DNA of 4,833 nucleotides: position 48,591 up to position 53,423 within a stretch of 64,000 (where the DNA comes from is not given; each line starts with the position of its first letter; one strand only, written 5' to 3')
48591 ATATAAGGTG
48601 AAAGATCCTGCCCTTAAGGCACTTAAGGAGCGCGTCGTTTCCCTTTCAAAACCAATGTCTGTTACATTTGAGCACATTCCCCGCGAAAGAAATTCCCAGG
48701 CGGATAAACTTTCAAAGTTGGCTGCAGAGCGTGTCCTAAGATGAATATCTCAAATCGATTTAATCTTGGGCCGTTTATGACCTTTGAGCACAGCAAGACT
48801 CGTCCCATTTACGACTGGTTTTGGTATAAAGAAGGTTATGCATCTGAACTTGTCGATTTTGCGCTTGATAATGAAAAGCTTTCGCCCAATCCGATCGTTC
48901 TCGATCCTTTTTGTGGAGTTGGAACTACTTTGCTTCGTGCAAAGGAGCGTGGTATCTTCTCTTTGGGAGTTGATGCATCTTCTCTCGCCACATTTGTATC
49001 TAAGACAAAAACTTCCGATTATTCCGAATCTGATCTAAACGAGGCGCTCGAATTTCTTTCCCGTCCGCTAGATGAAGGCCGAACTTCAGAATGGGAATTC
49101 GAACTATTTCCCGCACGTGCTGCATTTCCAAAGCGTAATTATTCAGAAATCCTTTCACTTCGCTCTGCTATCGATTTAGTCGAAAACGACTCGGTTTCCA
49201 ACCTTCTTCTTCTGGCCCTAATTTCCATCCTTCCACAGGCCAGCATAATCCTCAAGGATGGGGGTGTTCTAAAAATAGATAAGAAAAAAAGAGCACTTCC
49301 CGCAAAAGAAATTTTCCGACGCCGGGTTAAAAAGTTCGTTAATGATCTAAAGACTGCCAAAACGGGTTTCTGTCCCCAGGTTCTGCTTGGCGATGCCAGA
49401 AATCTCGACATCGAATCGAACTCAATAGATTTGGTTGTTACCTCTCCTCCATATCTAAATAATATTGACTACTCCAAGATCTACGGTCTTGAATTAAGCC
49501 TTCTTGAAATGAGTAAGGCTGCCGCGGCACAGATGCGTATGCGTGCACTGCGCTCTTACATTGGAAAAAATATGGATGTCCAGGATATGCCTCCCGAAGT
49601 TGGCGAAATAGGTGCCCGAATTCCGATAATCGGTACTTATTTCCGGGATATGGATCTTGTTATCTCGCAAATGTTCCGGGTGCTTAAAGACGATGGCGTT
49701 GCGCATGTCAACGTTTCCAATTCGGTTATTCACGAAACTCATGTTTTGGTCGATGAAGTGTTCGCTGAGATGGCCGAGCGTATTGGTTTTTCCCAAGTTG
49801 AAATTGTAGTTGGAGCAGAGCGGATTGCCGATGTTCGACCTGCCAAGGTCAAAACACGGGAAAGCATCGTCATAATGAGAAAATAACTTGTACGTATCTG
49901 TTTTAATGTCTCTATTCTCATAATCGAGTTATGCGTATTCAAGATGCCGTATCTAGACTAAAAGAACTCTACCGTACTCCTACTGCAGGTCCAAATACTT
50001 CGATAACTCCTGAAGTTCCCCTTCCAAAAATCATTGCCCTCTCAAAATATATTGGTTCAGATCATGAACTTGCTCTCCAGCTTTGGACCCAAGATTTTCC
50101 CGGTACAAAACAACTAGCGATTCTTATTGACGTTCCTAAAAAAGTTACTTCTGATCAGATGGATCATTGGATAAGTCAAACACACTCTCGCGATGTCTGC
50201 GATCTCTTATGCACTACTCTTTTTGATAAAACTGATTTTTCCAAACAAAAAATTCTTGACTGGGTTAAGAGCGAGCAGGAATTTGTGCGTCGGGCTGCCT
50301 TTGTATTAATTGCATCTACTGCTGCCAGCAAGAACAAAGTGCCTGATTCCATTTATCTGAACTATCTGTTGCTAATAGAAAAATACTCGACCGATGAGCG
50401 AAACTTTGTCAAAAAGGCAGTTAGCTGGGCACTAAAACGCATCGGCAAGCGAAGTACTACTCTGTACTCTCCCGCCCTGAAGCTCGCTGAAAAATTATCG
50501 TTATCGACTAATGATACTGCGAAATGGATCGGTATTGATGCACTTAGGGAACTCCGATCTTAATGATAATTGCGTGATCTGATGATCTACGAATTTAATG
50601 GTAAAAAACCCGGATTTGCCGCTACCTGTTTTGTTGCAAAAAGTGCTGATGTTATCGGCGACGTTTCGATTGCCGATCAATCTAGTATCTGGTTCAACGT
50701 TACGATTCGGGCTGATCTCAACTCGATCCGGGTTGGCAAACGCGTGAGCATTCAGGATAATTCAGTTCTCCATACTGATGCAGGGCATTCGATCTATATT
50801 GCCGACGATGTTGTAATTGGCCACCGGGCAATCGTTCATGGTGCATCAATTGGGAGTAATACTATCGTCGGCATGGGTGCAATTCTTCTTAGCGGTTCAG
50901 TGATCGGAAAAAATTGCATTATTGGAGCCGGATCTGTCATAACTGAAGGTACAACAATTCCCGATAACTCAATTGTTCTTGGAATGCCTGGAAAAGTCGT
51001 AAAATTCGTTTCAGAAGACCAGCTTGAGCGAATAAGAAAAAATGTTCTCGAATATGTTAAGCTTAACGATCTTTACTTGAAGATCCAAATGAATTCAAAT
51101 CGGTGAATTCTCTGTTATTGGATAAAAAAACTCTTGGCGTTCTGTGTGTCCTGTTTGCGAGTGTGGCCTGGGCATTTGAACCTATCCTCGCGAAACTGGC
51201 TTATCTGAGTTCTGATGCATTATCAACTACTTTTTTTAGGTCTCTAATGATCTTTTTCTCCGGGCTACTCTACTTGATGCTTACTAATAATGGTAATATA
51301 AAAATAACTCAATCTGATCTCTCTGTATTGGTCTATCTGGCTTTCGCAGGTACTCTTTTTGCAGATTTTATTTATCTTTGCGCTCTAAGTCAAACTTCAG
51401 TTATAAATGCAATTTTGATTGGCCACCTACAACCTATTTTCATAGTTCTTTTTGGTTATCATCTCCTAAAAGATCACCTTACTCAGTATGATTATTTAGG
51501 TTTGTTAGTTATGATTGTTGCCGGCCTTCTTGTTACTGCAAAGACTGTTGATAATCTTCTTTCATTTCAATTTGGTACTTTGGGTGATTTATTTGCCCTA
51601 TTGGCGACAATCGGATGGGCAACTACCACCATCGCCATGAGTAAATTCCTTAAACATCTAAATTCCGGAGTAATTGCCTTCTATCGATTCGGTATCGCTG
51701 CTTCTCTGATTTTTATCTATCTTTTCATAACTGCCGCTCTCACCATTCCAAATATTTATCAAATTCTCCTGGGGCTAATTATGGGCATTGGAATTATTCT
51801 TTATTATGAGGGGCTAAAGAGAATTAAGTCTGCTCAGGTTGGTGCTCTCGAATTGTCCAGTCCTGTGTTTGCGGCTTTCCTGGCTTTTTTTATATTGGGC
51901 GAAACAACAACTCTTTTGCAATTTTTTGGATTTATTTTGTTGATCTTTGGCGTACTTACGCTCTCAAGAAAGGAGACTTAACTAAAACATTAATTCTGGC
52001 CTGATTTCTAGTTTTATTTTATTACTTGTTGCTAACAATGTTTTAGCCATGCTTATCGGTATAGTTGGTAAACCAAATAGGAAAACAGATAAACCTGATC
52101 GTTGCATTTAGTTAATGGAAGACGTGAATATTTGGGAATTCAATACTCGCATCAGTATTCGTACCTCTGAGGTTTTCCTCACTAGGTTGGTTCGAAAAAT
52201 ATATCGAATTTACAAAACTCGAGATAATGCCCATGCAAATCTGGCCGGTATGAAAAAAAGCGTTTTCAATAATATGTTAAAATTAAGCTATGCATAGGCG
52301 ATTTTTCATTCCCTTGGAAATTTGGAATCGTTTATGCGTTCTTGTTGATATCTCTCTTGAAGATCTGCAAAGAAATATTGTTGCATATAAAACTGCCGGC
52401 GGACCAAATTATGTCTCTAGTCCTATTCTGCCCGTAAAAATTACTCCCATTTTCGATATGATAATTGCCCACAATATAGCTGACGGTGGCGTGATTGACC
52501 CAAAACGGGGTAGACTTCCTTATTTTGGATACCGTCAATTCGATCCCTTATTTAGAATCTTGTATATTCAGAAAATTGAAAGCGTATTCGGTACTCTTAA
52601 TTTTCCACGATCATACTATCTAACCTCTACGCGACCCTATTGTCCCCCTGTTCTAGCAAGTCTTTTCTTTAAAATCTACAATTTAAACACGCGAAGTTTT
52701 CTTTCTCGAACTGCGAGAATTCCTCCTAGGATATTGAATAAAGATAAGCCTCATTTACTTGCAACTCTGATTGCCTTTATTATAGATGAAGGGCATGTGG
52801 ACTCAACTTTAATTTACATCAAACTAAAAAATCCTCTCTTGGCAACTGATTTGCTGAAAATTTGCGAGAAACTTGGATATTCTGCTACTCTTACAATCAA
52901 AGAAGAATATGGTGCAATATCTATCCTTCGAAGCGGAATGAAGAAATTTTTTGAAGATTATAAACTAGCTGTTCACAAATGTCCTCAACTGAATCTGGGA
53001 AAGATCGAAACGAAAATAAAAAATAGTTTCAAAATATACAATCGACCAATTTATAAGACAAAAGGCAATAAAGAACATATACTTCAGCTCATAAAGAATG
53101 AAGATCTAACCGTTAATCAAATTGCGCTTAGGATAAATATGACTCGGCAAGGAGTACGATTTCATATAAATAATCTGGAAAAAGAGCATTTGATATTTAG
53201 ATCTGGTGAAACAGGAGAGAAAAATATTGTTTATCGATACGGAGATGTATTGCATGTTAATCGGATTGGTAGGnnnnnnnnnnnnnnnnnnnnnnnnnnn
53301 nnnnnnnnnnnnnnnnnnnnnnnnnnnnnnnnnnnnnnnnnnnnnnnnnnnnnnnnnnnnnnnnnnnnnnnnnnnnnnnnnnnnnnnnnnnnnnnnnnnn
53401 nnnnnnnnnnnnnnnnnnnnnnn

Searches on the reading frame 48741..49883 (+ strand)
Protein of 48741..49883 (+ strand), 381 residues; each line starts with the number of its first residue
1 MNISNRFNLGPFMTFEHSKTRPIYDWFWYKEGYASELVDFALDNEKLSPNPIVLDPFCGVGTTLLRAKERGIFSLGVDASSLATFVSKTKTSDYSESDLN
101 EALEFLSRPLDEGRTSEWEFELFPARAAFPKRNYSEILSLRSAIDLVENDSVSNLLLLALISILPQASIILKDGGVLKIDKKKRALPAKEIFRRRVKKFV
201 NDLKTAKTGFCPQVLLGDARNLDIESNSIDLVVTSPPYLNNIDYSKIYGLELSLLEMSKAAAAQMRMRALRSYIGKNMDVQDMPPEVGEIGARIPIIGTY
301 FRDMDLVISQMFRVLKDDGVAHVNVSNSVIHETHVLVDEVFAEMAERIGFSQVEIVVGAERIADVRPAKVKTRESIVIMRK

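Call 50: search_protein_families(library=pfam, proteins=[window:48741-49883:+], max_evalue=0.001)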
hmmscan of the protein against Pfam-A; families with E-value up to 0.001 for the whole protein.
window:48741-49883:+ (381 aa): 4 families
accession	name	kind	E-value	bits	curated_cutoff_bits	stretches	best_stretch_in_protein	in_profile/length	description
PF01555.25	N6_N4_Mtase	-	2.4e-13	51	26.7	2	229-342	1-70/221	DNA methylase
PF13649.12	Methyltransf_25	-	1.5e-05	26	27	0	207-235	43-71/97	Methyltransferase domain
PF01170.24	UPF0020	-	3.7e-05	23.9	22.3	0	186-246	79-139/197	RMKL-like, methyltransferase domain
PF08241.18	Methyltransf_11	-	0.00027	21.9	21.2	0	208-234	41-66/95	Methyltransferase domain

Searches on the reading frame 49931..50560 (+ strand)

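Call 50: search_protein_families(library=pfam, proteins=[window:49931-50560:+], max_evalue=0.001)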
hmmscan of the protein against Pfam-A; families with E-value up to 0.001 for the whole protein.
window:49931-50560:+ (210 aa): 1 family
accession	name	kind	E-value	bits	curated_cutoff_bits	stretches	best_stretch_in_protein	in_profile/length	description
PF08713.17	DNA_alkylation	-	4e-19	69.6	21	1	44-186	52-197/213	DNA alkylation repair enzyme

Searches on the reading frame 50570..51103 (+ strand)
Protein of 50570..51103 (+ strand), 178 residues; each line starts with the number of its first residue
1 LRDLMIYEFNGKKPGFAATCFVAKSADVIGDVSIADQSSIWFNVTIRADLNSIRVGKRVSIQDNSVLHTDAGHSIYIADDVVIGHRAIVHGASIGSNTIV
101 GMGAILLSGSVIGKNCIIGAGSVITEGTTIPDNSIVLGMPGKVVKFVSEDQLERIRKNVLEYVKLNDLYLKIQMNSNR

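Call 51: search_protein_families(library=pfam, proteins=[window:50570-51103:+], max_evalue=0.001)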
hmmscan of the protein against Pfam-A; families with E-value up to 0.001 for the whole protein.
window:50570-51103:+ (178 aa): 4 families
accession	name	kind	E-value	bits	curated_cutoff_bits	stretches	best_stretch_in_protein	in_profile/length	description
PF00132.30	Hexapep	-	1.4e-16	59.8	27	1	91-125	1-35/36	Bacterial transferase hexapeptide (six repeats)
PF14602.12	Hexapep_2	-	2.5e-10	40.3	27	2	111-136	3-26/34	Hexapeptide repeat of succinyl-transferase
PF25084.1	LbH_EIF2B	-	2.6e-08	34.2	54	1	73-134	2-62/105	EIF2B subunit epsilon LbH domain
PF21711.3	DCTN5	-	7.9e-07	29.3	40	1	38-144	40-154/182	Dynactin subunit 5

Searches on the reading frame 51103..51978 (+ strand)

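Call 51: search_protein_families(library=pfam, proteins=[window:51103-51978:+], max_evalue=0.001)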
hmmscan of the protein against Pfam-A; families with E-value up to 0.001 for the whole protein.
window:51103-51978:+ (292 aa): 2 families
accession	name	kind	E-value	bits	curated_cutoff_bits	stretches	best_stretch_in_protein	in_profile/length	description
PF00892.27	EamA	-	9.1e-41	139.7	28.2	2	160-288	2-134/135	EamA-like transporter family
PF03151.22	TPT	-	6.6e-07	29.4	30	1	47-204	35-192/291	Triose-phosphate Transporter family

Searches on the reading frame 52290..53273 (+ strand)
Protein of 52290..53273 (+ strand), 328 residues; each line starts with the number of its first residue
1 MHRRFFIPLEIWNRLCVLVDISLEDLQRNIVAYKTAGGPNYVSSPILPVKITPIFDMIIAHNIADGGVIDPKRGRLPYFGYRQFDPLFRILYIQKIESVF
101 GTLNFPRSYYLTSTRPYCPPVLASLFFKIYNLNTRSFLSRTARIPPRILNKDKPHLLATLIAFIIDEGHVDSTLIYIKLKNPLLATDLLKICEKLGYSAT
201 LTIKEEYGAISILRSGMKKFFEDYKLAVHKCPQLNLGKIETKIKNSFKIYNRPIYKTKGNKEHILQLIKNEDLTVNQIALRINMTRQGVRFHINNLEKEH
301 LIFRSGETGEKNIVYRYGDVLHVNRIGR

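Call 51: search_protein_families(library=pfam, proteins=[window:52290-53273:+], max_evalue=0.001)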
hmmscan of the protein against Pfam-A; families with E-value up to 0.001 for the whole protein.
window:52290-53273:+ (328 aa): 2 families
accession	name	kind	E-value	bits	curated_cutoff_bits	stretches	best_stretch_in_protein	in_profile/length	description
PF13412.12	HTH_24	-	3.8e-06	26.8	21.9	1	266-302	11-47/48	Winged helix-turn-helix DNA-binding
PF08279.18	HTH_11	-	0.00049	20.4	25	0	262-299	3-42/55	HTH domain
